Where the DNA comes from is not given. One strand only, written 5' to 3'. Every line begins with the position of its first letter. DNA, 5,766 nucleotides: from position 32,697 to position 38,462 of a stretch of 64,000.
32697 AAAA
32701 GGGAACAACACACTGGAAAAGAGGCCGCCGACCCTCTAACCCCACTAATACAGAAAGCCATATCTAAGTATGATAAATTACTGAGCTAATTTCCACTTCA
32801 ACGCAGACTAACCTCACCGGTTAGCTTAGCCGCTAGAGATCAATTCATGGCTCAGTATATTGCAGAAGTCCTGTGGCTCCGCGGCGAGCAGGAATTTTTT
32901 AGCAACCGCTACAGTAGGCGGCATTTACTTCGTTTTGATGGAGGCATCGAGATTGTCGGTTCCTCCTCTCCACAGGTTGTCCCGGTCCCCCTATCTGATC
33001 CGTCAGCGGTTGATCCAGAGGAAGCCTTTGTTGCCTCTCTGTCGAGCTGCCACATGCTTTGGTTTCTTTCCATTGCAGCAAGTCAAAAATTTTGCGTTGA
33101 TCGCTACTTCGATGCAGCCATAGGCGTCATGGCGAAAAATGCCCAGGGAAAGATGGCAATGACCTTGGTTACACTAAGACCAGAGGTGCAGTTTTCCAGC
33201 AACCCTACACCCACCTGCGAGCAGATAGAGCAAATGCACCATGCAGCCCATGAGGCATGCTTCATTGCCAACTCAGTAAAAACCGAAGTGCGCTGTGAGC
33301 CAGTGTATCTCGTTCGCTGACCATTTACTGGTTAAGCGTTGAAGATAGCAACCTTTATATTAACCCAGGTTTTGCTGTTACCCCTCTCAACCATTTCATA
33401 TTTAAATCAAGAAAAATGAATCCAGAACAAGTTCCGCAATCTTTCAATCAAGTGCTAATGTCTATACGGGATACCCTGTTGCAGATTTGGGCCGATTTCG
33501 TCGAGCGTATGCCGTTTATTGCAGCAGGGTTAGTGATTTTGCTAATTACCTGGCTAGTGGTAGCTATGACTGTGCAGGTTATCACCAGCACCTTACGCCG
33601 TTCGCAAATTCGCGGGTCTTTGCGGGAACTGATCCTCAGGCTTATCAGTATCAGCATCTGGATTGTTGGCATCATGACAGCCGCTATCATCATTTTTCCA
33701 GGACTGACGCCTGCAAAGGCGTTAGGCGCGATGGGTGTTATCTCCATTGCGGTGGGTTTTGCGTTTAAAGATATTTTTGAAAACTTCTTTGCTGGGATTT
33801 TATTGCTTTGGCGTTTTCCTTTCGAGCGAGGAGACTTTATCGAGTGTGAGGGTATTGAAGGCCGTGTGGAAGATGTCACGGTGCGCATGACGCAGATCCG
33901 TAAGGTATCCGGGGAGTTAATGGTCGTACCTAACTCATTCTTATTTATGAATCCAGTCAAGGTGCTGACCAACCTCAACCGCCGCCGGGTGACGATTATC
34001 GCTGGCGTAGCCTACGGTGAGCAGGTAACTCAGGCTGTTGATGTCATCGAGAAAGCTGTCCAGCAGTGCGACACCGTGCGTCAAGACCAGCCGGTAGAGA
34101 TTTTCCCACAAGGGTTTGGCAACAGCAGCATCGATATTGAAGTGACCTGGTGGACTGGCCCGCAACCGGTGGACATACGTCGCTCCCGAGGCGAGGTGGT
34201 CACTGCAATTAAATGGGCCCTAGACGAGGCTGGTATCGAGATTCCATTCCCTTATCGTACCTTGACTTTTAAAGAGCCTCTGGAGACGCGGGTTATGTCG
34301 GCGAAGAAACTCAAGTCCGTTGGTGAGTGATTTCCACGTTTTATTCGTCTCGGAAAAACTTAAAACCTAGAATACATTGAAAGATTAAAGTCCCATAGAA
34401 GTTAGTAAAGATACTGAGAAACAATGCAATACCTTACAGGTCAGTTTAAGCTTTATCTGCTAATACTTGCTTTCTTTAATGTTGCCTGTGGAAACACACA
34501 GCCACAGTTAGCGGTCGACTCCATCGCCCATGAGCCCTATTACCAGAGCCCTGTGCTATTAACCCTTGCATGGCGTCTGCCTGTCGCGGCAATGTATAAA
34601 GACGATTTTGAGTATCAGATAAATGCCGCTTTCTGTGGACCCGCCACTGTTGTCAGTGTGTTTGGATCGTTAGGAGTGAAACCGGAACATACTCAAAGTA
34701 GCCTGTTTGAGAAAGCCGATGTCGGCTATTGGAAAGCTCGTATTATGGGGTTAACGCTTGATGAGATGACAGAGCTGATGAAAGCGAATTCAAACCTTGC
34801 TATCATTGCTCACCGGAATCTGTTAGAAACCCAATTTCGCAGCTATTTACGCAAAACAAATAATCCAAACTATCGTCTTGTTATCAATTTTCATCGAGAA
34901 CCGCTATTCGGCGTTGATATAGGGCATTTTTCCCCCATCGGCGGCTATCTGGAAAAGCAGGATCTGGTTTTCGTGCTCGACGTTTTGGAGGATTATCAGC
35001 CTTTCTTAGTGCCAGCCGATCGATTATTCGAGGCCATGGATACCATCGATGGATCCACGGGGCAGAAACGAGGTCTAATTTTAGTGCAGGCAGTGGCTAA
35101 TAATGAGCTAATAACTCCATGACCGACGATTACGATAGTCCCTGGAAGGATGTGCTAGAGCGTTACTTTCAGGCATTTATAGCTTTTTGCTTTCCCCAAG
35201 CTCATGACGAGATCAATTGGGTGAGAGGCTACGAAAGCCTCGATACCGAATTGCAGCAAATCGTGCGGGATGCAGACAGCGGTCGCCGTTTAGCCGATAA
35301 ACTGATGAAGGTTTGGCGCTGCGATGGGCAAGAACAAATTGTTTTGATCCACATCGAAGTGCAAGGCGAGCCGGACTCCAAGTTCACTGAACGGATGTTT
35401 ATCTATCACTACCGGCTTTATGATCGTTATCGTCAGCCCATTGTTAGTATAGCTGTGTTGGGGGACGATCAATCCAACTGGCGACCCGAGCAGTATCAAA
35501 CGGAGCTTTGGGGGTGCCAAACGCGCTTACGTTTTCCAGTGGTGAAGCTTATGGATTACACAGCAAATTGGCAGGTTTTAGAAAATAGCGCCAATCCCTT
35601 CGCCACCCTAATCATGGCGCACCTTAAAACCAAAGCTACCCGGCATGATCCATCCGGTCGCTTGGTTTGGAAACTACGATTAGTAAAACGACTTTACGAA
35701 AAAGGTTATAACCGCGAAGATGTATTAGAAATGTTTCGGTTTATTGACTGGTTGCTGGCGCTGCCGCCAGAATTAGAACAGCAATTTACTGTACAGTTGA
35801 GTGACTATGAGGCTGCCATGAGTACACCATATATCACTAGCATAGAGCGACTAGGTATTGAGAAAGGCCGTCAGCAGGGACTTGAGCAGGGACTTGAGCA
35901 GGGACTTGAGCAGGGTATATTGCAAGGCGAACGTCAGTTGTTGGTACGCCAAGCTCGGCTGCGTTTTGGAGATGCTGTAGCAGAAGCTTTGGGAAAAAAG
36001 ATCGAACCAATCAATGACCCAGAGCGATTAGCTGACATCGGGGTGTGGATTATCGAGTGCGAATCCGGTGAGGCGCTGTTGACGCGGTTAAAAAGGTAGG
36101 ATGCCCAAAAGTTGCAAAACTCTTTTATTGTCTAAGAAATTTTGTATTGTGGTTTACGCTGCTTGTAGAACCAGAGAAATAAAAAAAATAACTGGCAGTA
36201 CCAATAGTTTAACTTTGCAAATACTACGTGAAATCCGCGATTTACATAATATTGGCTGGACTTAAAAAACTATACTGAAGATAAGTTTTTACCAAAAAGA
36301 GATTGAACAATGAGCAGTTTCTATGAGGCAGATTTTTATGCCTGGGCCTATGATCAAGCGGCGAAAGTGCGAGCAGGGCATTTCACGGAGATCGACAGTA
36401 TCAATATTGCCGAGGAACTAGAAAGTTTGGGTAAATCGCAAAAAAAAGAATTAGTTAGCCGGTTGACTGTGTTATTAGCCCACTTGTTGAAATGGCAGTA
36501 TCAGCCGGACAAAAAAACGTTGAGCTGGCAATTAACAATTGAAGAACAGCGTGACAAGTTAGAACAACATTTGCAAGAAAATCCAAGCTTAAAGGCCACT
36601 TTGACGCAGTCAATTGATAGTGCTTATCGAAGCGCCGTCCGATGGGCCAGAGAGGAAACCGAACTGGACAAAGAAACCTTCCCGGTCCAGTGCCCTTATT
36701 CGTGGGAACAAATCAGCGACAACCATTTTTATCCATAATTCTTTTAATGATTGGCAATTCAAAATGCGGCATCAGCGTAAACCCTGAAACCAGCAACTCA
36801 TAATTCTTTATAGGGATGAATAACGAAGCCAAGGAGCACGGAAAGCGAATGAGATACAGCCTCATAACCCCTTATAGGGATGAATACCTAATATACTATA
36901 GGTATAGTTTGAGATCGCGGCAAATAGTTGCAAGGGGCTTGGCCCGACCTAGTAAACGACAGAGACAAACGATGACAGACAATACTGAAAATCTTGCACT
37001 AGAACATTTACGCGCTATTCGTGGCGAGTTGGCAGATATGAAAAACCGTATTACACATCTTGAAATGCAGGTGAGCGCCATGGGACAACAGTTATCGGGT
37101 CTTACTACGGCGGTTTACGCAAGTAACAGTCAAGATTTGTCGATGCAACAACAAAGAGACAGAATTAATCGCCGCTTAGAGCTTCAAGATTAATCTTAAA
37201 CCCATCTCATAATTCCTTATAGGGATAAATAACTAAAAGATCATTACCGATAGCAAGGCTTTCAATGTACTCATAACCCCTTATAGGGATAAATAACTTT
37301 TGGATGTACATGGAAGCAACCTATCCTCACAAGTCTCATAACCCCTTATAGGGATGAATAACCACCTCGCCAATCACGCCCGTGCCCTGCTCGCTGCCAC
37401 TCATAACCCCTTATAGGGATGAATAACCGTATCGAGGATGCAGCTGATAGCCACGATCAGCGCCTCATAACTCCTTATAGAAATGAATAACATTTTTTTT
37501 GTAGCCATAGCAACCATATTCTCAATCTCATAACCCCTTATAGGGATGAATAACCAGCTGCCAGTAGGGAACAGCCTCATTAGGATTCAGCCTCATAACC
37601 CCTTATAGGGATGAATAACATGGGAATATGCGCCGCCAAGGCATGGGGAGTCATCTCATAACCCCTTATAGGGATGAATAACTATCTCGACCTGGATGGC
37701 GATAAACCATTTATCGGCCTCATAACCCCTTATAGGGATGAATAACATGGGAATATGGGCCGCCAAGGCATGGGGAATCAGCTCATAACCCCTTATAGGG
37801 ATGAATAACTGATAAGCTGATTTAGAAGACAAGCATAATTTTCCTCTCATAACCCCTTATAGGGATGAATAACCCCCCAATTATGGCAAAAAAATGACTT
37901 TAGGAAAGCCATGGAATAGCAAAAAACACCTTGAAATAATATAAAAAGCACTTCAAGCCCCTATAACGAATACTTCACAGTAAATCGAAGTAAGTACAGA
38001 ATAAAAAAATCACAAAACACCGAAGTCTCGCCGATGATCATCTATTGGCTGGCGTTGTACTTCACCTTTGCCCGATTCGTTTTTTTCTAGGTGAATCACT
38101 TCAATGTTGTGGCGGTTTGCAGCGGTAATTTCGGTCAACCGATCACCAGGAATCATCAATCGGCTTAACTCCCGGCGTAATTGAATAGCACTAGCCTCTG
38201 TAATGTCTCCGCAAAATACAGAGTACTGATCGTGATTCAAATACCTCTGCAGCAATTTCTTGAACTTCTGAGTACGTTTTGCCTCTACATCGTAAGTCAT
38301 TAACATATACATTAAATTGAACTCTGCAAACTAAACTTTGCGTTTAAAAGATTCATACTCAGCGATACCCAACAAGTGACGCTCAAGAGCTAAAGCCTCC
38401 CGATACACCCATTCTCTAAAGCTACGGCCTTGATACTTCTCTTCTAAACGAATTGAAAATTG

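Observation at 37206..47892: CRISPR-Cas locus with type I-D content (HD-containing large subunit, HD-less Cas3', WYL regulator) but a type I-B-like gene order and 28 bp repeats.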

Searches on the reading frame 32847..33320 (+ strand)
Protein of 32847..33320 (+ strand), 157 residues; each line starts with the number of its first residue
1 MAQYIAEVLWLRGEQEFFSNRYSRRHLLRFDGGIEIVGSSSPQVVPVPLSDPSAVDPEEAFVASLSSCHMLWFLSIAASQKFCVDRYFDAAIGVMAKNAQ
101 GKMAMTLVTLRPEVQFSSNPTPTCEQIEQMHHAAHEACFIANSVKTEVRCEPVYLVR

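Call 23: search_protein_families(library=pfam, proteins=[window:32847-33320:+], max_evalue=0.001)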
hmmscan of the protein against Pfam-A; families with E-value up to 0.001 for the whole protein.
window:32847-33320:+ (157 aa): 1 family
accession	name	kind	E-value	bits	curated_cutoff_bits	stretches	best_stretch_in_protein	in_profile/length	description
PF02566.24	OsmC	-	2.1e-13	50.9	27.5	1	51-151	2-98/100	OsmC-like protein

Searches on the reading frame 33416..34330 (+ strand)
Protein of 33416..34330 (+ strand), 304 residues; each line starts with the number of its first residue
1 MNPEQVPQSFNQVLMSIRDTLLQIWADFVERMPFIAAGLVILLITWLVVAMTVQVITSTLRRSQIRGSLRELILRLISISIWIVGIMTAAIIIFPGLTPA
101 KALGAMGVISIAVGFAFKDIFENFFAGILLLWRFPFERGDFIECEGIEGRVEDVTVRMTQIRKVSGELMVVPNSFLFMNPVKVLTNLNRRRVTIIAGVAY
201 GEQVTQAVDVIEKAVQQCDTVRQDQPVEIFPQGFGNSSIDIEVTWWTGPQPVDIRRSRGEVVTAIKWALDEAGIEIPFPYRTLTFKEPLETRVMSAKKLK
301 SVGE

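Call 23: search_protein_families(library=pfam, proteins=[window:33416-34330:+], max_evalue=0.001)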
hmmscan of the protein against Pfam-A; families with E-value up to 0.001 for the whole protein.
window:33416-34330:+ (304 aa): 2 families
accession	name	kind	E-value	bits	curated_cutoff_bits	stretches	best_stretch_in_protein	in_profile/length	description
PF00924.24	MS_channel_2nd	-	7.9e-19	68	20.2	1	119-182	1-64/68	Mechanosensitive ion channel, beta-domain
PF21082.3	MS_channel_3rd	-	1.8e-07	31.9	21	1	193-276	2-88/88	Mechanosensitive ion channel MscS, C-terminal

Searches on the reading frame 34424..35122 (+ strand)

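Call 23: search_protein_families(library=pfam, proteins=[window:34424-35122:+], max_evalue=0.001)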
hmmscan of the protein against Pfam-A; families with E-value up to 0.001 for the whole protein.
window:34424-35122:+ (232 aa): 1 family
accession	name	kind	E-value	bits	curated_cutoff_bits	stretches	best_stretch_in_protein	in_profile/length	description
PF05023.20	Phytochelatin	-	9.7e-32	110.3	24.9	1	61-217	40-209/210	Phytochelatin synthase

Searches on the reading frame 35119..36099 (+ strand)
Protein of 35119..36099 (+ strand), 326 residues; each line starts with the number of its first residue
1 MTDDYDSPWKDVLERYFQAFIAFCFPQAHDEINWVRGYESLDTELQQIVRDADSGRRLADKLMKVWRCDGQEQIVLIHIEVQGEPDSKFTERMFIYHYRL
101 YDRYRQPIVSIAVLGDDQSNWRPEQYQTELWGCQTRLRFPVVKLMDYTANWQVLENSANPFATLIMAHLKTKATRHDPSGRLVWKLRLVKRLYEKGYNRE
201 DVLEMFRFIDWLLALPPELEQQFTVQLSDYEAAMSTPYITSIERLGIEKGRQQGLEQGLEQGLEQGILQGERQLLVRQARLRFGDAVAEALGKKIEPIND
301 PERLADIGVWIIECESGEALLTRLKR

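Call 23: search_protein_families(library=pfam, proteins=[window:35119-36099:+], max_evalue=0.001)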
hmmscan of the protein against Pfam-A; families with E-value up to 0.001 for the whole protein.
window:35119-36099:+ (326 aa): 0 families

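Call 100: search_protein_families(library=pfam, proteins=[window:35119-36099:+], max_evalue=1)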
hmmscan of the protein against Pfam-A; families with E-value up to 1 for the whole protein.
window:35119-36099:+ (326 aa): 1 family
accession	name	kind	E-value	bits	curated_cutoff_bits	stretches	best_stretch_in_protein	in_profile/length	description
PF09811.14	Yae1_N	-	0.029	14.5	27.5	1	245-267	4-26/39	Essential protein Yae1, N terminal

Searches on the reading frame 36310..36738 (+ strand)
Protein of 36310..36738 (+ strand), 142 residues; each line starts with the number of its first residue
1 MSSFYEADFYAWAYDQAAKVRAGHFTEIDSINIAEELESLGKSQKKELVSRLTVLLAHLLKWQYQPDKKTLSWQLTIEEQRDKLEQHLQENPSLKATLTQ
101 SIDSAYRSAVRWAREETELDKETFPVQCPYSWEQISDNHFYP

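Call 23: search_protein_families(library=pfam, proteins=[window:36310-36738:+], max_evalue=0.001)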
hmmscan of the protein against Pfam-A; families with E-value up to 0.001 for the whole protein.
window:36310-36738:+ (142 aa): 1 family
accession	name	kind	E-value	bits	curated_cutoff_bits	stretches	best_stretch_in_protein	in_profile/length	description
PF01724.21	DUF29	-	5.8e-49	166.3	22.5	1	5-141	2-138/138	Domain of unknown function DUF29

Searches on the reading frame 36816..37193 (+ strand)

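Call 23: search_protein_families(library=pfam, proteins=[window:36816-37193:+], max_evalue=0.001)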
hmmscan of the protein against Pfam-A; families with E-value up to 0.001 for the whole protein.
window:36816-37193:+ (125 aa): 0 families

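Call 100: search_protein_families(library=pfam, proteins=[window:36816-37193:+], max_evalue=1)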
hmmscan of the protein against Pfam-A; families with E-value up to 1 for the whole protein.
window:36816-37193:+ (125 aa): 6 families
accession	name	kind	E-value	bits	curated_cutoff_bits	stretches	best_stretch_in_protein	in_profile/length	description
PF02090.21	SPAM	-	0.0077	16.6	35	1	54-120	10-75/142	Salmonella surface presentation of antigen gene type M protein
PF24922.1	ACBP4_C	-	0.0094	16.6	31.2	1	53-96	35-78/105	Acyl-CoA-binding domain-containing protein 4-6, C-terminal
PF04513.17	Baculo_PEP_C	-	0.028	14.9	38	1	53-113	72-128/140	Baculovirus polyhedron envelope protein, PEP, C terminus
PF17675.6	APG6_N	-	0.034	15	45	1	52-123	56-127/132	Apg6 coiled-coil region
PF04102.17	SlyX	-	0.1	13.7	30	1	75-122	1-48/67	SlyX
PF25539.1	Bestrophin_2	-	0.14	12.1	27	1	29-100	129-199/288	Bacterial/Fungal Bestrophin protein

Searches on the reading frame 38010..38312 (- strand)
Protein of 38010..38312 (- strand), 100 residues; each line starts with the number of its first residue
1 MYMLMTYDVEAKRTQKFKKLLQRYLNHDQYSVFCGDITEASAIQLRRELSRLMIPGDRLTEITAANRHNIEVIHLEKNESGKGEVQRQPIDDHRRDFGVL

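Call 7: search_protein_families(library=ncbifam, proteins=[window:38010-38312:-], max_evalue=0.01)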
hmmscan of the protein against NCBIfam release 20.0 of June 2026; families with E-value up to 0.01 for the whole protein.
window:38010-38312:- (100 aa): 1 family
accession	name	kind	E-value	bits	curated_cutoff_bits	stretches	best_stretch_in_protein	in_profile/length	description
TIGR01573.1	cas2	equivalog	1.9e-09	37.6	24.5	1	1-79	1-85/96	CRISPR-associated endonuclease Cas2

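Call 8: search_protein_families(library=pfam, proteins=[window:38010-38312:-], max_evalue=0.01)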
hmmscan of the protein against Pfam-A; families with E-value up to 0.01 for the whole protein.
window:38010-38312:- (100 aa): 1 family
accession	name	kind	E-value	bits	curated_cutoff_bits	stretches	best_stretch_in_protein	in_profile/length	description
PF09827.14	CRISPR_Cas2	-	3.6e-16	59.5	23.8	1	1-60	1-62/74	CRISPR associated protein Cas2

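Call 9: search_protein_families(library=padloc, proteins=[window:38010-38312:-], max_evalue=0.01)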
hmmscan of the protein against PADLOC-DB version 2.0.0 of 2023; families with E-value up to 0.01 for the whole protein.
window:38010-38312:- (100 aa): 19 families
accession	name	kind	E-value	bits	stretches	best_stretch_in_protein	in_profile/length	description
PDLC01749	Cas2b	-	1.3e-17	62.1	1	1-72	1-73/87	-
PDLC01750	Cas2b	-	5.9e-16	56.7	1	1-75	1-75/86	-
PDLC01443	Cas2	-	1e-15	56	1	1-82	1-82/86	"CAS-I,CAS-II,CAS-III,CAS-IV,CAS-V,CAS-VI; acquisition_2"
PDLC01338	Cas2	-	2.1e-15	55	1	3-77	1-74/76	"CAS-I,CAS-II,CAS-III,CAS-IV,CAS-V,CAS-VI; acquisition_2"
PDLC02076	Cas2b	-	1.2e-14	52.5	1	1-54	1-54/87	-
PDLC01649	Cas2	-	8.9e-14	49.6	1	1-57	1-58/70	"CAS-I,CAS-II,CAS-III,CAS-IV,CAS-V,CAS-VI; acquisition_2"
PDLC00936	Cas2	-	1.8e-12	45.5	1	3-55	1-56/83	Cas2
PDLC01748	Cas2_IIIa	-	2e-10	39.1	1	1-80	1-81/88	-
PDLC01251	Cas2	-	3.3e-10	38.1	1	1-64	1-65/84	"CAS-I,CAS-II,CAS-III,CAS-IV,CAS-V,CAS-VI; acquisition_2"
PDLC00935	Cas2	-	5.1e-10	37.6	1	1-79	1-85/96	CRISPR-associated endonuclease Cas2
PDLC02078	Cas2b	-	5.4e-10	37.1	1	2-80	4-83/94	-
PDLC02027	Cas2d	-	8.7e-10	37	1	1-58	1-60/89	-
PDLC01756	Cas2g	-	1.3e-09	35.9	1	3-53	6-57/96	-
PDLC02070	Cas2_II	-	1.2e-05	23.6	1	3-60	3-62/89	-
PDLC01525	Cas2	-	1.4e-05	23.8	1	1-68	1-70/90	"CAS-I,CAS-II,CAS-III,CAS-IV,CAS-V,CAS-VI; acquisition_2"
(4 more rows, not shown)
